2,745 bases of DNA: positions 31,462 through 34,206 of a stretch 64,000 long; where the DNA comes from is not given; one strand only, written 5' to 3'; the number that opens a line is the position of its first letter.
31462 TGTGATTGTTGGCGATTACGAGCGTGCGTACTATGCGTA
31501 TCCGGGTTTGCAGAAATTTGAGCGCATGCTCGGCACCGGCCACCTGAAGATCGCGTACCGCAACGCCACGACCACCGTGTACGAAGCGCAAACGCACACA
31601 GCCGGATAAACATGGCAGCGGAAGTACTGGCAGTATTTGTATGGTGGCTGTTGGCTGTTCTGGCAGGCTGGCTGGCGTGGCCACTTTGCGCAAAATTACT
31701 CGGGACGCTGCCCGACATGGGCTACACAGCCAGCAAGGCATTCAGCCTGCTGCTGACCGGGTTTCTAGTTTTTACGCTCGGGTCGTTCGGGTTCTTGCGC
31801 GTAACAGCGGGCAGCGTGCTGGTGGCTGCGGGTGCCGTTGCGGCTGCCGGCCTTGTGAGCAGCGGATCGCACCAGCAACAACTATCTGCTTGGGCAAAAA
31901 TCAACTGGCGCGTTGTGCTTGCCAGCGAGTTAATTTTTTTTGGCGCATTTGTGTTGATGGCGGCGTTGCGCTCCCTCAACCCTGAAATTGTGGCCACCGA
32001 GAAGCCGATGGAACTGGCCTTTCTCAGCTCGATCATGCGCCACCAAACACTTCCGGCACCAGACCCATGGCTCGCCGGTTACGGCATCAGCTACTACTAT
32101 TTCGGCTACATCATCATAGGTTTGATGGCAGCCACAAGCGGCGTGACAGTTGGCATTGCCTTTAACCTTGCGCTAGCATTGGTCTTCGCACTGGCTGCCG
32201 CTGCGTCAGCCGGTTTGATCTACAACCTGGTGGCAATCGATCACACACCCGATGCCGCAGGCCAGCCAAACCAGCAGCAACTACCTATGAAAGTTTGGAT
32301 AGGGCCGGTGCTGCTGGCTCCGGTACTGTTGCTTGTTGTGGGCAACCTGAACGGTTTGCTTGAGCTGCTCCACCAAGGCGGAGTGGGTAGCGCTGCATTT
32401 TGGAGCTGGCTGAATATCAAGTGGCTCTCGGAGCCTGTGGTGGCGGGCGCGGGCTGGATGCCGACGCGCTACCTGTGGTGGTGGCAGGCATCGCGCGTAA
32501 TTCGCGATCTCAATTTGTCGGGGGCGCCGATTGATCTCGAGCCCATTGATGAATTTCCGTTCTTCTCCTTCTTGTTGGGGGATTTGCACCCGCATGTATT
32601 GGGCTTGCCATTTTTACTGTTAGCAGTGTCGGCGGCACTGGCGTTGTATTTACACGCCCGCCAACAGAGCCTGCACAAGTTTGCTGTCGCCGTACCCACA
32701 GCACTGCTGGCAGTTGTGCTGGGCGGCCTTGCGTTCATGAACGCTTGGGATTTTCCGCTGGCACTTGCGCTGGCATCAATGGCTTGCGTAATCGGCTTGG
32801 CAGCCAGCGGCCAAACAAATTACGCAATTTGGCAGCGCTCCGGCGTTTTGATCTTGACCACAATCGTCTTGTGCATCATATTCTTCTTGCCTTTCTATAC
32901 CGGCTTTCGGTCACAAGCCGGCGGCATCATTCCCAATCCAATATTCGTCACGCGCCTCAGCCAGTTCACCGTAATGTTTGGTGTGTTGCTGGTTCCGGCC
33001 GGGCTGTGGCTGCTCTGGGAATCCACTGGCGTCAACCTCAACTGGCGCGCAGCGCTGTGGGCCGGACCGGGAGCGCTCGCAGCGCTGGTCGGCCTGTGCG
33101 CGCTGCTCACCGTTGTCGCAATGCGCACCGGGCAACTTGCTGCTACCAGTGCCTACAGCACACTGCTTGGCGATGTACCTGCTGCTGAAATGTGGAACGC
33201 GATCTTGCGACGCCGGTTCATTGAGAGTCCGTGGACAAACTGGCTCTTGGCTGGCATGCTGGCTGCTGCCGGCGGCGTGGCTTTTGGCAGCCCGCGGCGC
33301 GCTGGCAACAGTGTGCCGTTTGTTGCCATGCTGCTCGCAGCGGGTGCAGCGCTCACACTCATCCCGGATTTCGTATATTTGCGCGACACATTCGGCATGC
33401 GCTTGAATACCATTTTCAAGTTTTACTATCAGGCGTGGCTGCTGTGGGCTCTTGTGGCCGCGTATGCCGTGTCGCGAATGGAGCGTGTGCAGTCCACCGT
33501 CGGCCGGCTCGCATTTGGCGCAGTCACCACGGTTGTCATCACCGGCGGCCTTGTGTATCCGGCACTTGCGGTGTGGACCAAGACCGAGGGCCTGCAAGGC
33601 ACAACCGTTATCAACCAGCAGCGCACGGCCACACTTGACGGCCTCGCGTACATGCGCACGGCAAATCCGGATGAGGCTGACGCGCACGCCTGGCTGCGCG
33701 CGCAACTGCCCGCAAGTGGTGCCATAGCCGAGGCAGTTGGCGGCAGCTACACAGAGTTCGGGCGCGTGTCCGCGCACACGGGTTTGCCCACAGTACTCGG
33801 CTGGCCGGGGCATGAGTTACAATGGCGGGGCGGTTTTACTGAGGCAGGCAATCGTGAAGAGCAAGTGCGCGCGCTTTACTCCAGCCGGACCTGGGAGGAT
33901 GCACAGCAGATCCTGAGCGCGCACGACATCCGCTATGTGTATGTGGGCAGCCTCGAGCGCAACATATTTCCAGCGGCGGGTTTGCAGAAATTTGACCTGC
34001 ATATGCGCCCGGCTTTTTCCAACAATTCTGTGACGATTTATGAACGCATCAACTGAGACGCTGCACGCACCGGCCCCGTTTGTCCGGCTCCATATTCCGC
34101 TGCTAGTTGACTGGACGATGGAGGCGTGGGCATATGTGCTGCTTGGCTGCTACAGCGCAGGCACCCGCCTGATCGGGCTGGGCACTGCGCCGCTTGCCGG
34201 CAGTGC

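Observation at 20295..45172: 25-kb co-directional array with seven GT-C-like polytopic membrane proteins of unknown function behind a cytoplasmic sugar/lipid module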

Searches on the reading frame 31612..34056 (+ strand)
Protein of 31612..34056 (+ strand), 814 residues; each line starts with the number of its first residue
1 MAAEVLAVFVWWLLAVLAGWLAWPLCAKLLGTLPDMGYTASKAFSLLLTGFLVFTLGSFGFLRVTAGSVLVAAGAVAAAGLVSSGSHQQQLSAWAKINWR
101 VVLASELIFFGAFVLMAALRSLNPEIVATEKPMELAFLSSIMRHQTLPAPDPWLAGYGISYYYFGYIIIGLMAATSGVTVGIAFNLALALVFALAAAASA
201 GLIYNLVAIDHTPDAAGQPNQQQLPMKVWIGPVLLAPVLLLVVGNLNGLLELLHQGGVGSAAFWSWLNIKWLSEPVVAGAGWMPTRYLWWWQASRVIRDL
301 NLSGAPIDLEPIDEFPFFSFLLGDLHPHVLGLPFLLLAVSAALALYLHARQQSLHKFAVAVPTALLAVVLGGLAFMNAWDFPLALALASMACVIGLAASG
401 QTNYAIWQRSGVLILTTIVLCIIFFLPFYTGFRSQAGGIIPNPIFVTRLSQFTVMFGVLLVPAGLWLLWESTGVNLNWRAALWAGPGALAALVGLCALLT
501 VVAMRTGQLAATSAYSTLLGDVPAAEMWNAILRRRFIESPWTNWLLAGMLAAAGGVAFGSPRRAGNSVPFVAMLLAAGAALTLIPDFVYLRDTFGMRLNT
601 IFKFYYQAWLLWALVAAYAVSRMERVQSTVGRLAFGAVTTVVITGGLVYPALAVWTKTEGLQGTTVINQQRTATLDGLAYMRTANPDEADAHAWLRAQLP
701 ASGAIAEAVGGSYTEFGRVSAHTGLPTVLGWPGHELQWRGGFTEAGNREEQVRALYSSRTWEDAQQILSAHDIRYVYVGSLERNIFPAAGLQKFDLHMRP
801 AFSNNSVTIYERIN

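Call 3: search_protein_families(library=pfam, proteins=[window:31612-34056:+], max_evalue=0.01)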
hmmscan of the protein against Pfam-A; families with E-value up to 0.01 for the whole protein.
window:31612-34056:+ (814 aa): 1 family
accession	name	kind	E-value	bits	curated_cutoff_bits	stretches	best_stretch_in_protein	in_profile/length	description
PF10060.15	DUF2298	-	1.2e-99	334.9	27.8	1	49-612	2-488/488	Uncharacterized membrane protein (DUF2298)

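Call 4: search_protein_families(library=ncbifam, proteins=[window:31612-34056:+], max_evalue=0.01)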
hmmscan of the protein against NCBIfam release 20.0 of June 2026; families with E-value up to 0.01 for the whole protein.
window:31612-34056:+ (814 aa): 1 family
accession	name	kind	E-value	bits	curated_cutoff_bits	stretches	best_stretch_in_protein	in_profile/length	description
TIGR03662.1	Chlor_Arch_YYY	subfamily_domain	2.3e-142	476.2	300.25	1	5-811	2-725/727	chlor_Arch_YYY domain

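Call 15: find_homologous_proteins(query=window:31612-34056:+, max_evalue=1e-10)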
Query window:31612-34056:+ (814 aa): 3585 proteins with E <= 1e-10 among 8000 candidates; the best 120 are listed.
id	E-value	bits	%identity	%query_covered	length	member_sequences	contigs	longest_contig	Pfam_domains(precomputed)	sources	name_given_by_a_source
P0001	0.0e+0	1789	99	100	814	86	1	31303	PF10060.16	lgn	-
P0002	0.0e+0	1659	91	100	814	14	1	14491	PF10060.16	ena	-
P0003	0.0e+0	1461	81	100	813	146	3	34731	PF10060.16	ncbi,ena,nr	ncbi:MAG: hypothetical protein DWI61_06195 [Chloroflexi bacterium]|nr:MAG: hypothetical protein DWI6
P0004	3.2e-248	844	51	100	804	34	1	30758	PF10060.16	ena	-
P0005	3.5e-244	831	50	100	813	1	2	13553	PF10060.16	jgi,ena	-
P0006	2.8e-242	824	49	100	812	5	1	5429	PF10060.16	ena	-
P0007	5.9e-238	810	48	100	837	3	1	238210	PF10060.16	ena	-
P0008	3.9e-235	801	49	100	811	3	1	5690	PF10060.16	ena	-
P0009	1.1e-226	773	47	100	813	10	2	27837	PF10060.16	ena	-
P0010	5.2e-225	767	46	96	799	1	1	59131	PF10060.16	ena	-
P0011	2.7e-218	745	44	99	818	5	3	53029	PF10060.16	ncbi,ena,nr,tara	ncbi:MAG: hypothetical protein CL789_02125 [Chloroflexi bacterium]|nr:hypothetical protein [Chlorofl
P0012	1.7e-216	739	45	100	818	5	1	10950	PF10060.16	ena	-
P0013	6.6e-213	727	43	99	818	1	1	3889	PF10060.16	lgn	-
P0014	1.6e-212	726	43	99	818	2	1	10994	PF10060.16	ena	-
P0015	1.8e-212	726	42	99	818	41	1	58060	PF10060.16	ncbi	-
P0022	4.6e-194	665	43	100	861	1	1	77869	PF10060.16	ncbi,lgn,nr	ncbi:MAG: hypothetical protein HYZ49_00235 [Chloroflexi bacterium]|nr:hypothetical protein [Chlorofl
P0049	4.3e-166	572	41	99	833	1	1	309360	PF10060.16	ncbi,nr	ncbi:MAG: hypothetical protein JXJ17_09350 [Anaerolineae bacterium]|nr:hypothetical protein [Anaerol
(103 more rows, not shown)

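Call 16: find_encoding_contigs(protein=P0003, flank=10000, max_places=2)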
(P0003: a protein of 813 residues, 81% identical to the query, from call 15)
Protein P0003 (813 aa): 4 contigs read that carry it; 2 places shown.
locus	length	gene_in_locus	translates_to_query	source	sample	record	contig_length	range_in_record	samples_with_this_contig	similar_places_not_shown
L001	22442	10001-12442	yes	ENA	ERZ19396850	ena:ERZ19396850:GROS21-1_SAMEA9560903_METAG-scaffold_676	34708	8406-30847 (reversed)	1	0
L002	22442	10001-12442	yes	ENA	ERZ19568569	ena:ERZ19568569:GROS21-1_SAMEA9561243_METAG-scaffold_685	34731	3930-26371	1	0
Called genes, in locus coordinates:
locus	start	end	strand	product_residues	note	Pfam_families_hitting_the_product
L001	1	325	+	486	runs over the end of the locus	PF00890:FAD_binding_2, PF01134:GIDA (weak), PF01266:DAO, PF01593:Amino_oxidase, PF01946:Thi4, PF03486:HI0933_like (weak), PF12831:FAD_oxidored, PF13450:NAD_binding_8, +2 more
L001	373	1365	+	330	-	PF03706:LPG_synthase_TM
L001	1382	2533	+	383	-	PF20706:GT4-conflict (faint), PF13439:Glyco_transf_4, PF13579:Glyco_trans_4_4, PF00534:Glycos_transf_1, PF13692:Glyco_trans_1_4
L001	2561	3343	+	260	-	PF13489:Methyltransf_23, PF08241:Methyltransf_11, PF08242:Methyltransf_12, PF13649:Methyltransf_25, PF13847:Methyltransf_31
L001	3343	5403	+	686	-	PF02366:PMT (weak), PF13231:PMT_2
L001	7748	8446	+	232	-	-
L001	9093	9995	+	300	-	PF10060:DUF2298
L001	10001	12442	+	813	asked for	PF10060:DUF2298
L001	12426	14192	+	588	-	-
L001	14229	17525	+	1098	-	PF13231:PMT_2, PF01436:NHL (weak), PF08450:SGL (faint), PF13449:Phytase-like (faint), PF25021:TEN_NHL (faint), PF01436:NHL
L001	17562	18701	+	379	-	PF08442:ATP-grasp_2, PF13549:ATP-grasp_5, PF24948:Citrate_synth_N, PF00549:Ligase_CoA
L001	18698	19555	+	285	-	PF02629:CoA_binding, PF00549:Ligase_CoA, PF13607:Succ_CoA_lig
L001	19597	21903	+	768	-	PF10131:PTPS_related (weak)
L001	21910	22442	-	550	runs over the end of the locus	PF13231:PMT_2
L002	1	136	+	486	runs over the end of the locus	PF00890:FAD_binding_2, PF01134:GIDA (weak), PF01266:DAO, PF01593:Amino_oxidase, PF01946:Thi4, PF03486:HI0933_like (weak), PF12831:FAD_oxidored, PF13450:NAD_binding_8, +2 more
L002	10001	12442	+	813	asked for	PF10060:DUF2298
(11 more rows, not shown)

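Call 17: find_encoding_contigs(protein=P0007, flank=10000, max_places=2)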
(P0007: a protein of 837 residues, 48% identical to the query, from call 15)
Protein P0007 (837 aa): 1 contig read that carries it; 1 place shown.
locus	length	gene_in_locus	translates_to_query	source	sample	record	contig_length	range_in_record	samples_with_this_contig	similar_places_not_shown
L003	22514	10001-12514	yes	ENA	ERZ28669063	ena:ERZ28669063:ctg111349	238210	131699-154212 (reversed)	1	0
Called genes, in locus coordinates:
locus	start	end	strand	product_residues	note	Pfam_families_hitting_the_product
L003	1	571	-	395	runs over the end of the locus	PF13477:Glyco_trans_4_2 (weak), PF13439:Glyco_transf_4, PF13579:Glyco_trans_4_4, PF20706:GT4-conflict (weak), PF00534:Glycos_transf_1, PF13692:Glyco_trans_1_4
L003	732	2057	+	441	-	PF13384:HTH_23, PF13518:HTH_28, PF13551:HTH_29, PF13565:HTH_32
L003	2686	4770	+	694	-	PF13231:PMT_2 (weak)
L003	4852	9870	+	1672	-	PF13231:PMT_2, PF10060:DUF2298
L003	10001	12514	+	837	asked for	PF10060:DUF2298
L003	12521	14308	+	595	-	PF13231:PMT_2 (weak)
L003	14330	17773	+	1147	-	PF13231:PMT_2, PF01436:NHL (weak), PF08450:SGL (weak), PF17170:DUF5128 (faint), PF24684:Vgb_lyase (weak), PF01436:NHL, PF08450:SGL (weak), PF01436:NHL, +3 more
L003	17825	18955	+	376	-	PF02786:CPSase_L_D2 (weak), PF08442:ATP-grasp_2, PF13549:ATP-grasp_5, PF24948:Citrate_synth_N, PF00549:Ligase_CoA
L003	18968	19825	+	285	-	PF02629:CoA_binding, PF00549:Ligase_CoA, PF13607:Succ_CoA_lig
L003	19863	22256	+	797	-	PF10131:PTPS_related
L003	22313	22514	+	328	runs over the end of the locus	PF01208:URO-D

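Call 18: find_encoding_contigs(protein=P0011, flank=10000, max_places=1)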
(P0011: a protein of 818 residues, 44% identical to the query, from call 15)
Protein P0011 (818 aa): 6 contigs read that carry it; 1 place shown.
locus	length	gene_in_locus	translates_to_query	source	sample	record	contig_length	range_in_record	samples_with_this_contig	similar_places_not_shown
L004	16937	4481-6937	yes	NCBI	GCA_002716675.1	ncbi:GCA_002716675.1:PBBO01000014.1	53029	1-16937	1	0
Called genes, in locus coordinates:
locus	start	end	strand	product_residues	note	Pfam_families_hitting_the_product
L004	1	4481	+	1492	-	PF13231:PMT_2, PF10060:DUF2298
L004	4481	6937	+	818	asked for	PF10060:DUF2298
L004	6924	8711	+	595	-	-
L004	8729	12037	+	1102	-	PF13231:PMT_2, PF01436:NHL (weak), PF24684:Vgb_lyase (faint), PF25021:TEN_NHL (faint), PF08450:SGL (faint), PF01436:NHL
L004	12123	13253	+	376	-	PF01071:GARS_A (faint), PF08442:ATP-grasp_2, PF13549:ATP-grasp_5, PF24948:Citrate_synth_N, PF00549:Ligase_CoA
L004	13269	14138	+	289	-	PF02629:CoA_binding, PF13380:CoA_binding_2 (faint), PF00549:Ligase_CoA, PF13607:Succ_CoA_lig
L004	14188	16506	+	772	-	PF10131:PTPS_related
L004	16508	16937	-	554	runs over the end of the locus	PF13231:PMT_2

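Call 19: find_encoding_contigs(protein=P0022, flank=10000, max_places=1)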
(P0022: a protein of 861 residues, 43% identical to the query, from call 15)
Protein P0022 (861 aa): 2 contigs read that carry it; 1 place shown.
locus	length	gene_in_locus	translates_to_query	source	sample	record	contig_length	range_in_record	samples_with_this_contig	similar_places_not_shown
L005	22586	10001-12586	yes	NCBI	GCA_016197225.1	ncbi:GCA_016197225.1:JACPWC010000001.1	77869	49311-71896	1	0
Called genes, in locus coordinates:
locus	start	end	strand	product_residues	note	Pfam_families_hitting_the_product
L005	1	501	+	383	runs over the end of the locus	PF20706:GT4-conflict (faint), PF13439:Glyco_transf_4, PF13579:Glyco_trans_4_4, PF00534:Glycos_transf_1, PF13692:Glyco_trans_1_4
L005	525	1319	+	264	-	PF13489:Methyltransf_23, PF08241:Methyltransf_11, PF08242:Methyltransf_12 (weak), PF13649:Methyltransf_25, PF13847:Methyltransf_31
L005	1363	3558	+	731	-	PF13231:PMT_2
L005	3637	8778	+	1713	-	PF02366:PMT, PF13231:PMT_2, PF10060:DUF2298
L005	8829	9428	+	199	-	PF04542:Sigma70_r2, PF08281:Sigma70_r4_2, PF04545:Sigma70_r4 (weak)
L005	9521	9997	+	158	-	PF13490:zf-HC2 (weak)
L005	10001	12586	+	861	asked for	PF10060:DUF2298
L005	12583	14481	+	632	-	-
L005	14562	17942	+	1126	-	PF13231:PMT_2, PF25021:TEN_NHL (faint), PF08450:SGL (weak), PF13449:Phytase-like (faint), PF17170:DUF5128 (faint), PF01436:NHL (weak), PF06739:SBBP (faint), PF01436:NHL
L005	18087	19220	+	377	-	PF02786:CPSase_L_D2 (faint), PF08442:ATP-grasp_2, PF13549:ATP-grasp_5, PF24948:Citrate_synth_N, PF00549:Ligase_CoA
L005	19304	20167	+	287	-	PF02629:CoA_binding, PF00549:Ligase_CoA, PF13607:Succ_CoA_lig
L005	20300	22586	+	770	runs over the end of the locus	PF09586:YfhO (faint), PF10131:PTPS_related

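Call 20: find_encoding_contigs(protein=P0049, flank=10000, max_places=1)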
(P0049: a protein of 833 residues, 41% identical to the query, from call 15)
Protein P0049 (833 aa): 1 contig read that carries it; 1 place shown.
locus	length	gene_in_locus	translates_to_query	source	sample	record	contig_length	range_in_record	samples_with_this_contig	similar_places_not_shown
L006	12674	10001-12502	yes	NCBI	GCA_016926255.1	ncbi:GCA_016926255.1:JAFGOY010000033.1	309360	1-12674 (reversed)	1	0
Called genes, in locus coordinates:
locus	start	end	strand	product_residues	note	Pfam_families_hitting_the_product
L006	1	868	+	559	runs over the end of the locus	PF04892:VanZ-LLP1, PF13439:Glyco_transf_4, PF13579:Glyco_trans_4_4, PF20706:GT4-conflict (weak), PF00534:Glycos_transf_1, PF13692:Glyco_trans_1_4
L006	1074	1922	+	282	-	PF01209:Ubie_methyltran (weak), PF13489:Methyltransf_23, PF13847:Methyltransf_31, PF08241:Methyltransf_11, PF08242:Methyltransf_12, PF13649:Methyltransf_25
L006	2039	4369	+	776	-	PF13231:PMT_2 (weak)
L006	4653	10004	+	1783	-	PF13231:PMT_2, PF10060:DUF2298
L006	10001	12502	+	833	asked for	PF10060:DUF2298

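Call 22: find_related_loci(query=A1, collection=genome_contigs, flank=10000)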
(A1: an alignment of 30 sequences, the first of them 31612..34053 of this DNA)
Query A1 (814 aa) in genome_contigs; peptide patterns used: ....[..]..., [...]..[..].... (x = any residue, [..] = any of these).
599 stretches matched a pattern (row limit reached: there are more); 565 encode a relative of the query (tblastn E <= 1e-3); the best 80 are kept; 80 distinct loci.
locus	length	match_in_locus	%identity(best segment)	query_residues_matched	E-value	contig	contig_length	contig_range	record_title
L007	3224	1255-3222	90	1-656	0e+0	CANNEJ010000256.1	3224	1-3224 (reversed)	MAG: Anaerolineales bacterium isolate ZE-17mar17-73 genome assembly, contig: ZE-17mar17-C37077, whole genome shotgun seq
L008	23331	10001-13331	48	4-814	0e+0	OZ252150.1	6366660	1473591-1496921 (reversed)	MAG: Anaerolineales bacterium isolate ed016152-bc35-4daa-af1a-9bf7613e1c63 genome assembly, chromosome: 1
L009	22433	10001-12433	40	11-811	3e-168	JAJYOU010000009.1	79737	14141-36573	MAG: Chloroflexi bacterium isolate DBS2-5.bin7 NODE_163_length_79737_cov_6.081485, whole genome shotgun sequence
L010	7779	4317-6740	39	5-811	4e-166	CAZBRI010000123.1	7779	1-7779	MAG TPA_asm: uncultured Anaerolinea sp. isolate binchicken_co2_64 genome assembly, contig: NODE_8435_length_7779_cov_6.1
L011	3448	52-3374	39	7-813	5e-171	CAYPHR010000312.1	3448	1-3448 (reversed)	MAG TPA_asm: uncultured Anaerolinea sp. isolate binchicken_co235_140 genome assembly, contig: NODE_55376_length_3448_cov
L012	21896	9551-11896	41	19-810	1e-160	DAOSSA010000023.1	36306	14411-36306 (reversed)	MAG TPA_asm: Brevefilum sp. isolate AMR_MDS_2253 NODE_1284_length_36306_cov_12.499655, whole genome shotgun sequence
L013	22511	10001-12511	40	5-811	1e-159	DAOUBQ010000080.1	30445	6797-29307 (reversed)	MAG TPA_asm: Anaerolineales bacterium isolate H71_739 k91_614180, whole genome shotgun sequence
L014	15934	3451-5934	38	7-811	9e-159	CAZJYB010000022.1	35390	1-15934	MAG TPA_asm: uncultured Anaerolineaceae bacterium isolate SRP136066_co1_84 genome assembly, contig: NODE_917_length_3539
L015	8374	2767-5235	39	1-811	3e-158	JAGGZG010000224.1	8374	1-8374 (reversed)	MAG: Anaerolineae bacterium isolate AUK198 PB_MBMC_152_c_000000000048, whole genome shotgun sequence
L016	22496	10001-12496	40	10-811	4e-158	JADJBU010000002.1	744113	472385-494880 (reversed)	MAG: Candidatus Villigracilis adiacens isolate Aved_BAT3C.518 tig00004048-10-7431970, whole genome shotgun sequence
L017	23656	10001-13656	40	7-811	3e-157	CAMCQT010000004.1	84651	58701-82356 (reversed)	MAG: Brevefilum fermentans isolate MiH-22jul19-346 genome assembly, contig: MiH-22jul19-C353, whole genome shotgun seque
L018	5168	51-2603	39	8-810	5e-160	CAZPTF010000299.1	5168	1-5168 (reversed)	MAG TPA_asm: uncultured Anaerolineae bacterium isolate SRP241326_co3_194 genome assembly, contig: NODE_17336_length_5168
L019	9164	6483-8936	38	3-811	4e-156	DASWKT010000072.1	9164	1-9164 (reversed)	MAG TPA_asm: Anaerolineales bacterium isolate SMAG_U2929 k141_3014656, whole genome shotgun sequence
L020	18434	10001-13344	39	1-813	6e-156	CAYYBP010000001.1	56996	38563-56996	MAG TPA_asm: uncultured Anaerolinea sp. isolate SRP192927_co7_192 genome assembly, contig: NODE_737_length_56996_cov_5.0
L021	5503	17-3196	40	10-811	1e-157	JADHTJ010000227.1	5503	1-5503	MAG: Anaerolineales bacterium isolate BS150m-G17 BS-150m-C14537, whole genome shotgun sequence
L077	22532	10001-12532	34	1-812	2e-133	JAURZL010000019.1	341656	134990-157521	MAG: Anaerolineaceae bacterium isolate E6_concoct.bin.151 E6_k141_562117, whole genome shotgun sequence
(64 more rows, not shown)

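Call 25: search_solved_structures(query=A1, max_evalue=10, show_alignments=2)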
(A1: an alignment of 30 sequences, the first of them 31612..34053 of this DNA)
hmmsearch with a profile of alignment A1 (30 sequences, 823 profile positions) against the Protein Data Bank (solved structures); distinct sequences matched with E-value up to 10: 2.
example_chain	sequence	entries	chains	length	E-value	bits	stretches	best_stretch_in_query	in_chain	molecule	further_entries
2e8c_A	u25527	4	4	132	0.57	11.6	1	757-811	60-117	Hypothetical protein Aq_1549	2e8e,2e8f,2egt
4y8f_A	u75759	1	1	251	1.3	10.4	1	772-815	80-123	Triosephosphate Isomerase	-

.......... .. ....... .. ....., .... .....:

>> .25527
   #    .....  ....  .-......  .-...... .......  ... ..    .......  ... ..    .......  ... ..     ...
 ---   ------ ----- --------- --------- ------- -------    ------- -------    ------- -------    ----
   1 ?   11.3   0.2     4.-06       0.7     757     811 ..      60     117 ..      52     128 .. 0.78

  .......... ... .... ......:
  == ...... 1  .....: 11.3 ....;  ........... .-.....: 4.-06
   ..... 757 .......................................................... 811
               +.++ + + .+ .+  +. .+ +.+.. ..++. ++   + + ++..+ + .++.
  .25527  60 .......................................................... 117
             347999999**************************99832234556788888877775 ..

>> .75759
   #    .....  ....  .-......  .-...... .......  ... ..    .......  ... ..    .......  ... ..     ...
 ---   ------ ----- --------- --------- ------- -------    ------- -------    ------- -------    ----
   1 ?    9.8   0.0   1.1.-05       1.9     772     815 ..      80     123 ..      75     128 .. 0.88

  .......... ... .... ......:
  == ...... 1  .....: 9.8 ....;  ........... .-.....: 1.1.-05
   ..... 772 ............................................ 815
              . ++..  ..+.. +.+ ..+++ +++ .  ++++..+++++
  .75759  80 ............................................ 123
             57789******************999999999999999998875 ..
